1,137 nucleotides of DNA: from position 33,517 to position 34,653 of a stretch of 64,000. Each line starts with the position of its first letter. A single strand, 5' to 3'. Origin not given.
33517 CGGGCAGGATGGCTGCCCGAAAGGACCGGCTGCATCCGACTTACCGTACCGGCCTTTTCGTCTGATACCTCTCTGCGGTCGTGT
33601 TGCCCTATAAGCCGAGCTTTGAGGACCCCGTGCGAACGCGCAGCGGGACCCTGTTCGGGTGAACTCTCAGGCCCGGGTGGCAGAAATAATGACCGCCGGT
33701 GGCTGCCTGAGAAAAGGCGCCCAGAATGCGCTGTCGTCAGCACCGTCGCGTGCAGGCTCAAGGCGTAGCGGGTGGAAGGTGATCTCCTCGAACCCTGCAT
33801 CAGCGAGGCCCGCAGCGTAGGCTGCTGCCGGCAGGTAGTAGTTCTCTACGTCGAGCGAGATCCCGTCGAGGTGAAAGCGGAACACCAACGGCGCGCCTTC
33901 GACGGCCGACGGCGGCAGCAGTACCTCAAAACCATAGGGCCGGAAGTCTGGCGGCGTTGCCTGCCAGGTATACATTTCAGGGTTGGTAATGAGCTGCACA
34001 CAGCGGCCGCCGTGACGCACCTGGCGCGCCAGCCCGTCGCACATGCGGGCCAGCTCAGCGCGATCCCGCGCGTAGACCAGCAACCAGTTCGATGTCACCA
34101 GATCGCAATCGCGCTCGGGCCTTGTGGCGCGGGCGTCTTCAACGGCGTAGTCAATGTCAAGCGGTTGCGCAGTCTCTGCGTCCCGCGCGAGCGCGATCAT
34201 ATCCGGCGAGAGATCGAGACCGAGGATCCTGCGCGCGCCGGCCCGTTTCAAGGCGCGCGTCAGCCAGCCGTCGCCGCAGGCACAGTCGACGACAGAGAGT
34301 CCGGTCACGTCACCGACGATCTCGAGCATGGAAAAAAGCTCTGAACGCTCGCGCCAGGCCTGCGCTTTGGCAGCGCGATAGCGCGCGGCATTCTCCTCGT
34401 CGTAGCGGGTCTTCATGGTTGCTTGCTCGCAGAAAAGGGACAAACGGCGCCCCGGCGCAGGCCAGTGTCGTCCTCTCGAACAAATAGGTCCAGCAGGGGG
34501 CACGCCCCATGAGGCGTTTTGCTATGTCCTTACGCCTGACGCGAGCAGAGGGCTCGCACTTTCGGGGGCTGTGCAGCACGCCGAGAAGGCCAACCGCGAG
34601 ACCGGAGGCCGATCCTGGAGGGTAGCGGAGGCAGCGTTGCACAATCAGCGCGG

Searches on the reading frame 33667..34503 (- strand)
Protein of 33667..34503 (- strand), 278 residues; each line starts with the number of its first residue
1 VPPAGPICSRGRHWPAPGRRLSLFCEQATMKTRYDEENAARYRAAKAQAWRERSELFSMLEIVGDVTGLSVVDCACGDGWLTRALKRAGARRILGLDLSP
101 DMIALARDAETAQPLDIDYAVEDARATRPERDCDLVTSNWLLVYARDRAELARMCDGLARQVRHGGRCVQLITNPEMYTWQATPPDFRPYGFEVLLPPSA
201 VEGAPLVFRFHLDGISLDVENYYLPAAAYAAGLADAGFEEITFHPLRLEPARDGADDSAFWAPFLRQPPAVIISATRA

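Call 29: search_protein_families(library=pfam, proteins=[window:33667-34503:-])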
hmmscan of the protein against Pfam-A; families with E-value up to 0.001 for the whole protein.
window:33667-34503:- (278 aa): 7 families
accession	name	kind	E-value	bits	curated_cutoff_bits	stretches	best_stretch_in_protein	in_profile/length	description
PF13649.12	Methyltransf_25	-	2.2e-15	57.6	27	1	71-166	1-97/97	Methyltransferase domain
PF08241.18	Methyltransf_11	-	7.8e-14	52.5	21.2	1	72-169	1-94/95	Methyltransferase domain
PF08242.18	Methyltransf_12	-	4.7e-07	30.9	30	1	73-159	2-92/98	Methyltransferase domain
PF13847.12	Methyltransf_31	-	9.5e-06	25.8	27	1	68-169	4-108/145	Methyltransferase domain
PF13489.12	Methyltransf_23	-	1.6e-05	25.1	27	1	65-153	20-102/164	Methyltransferase domain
PF01209.24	Ubie_methyltran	-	7.2e-05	22.7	20.1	1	47-173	32-154/233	ubiE/COQ5 methyltransferase family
PF05175.20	MTS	-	0.0004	20.5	23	1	68-139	32-105/170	Methyltransferase small domain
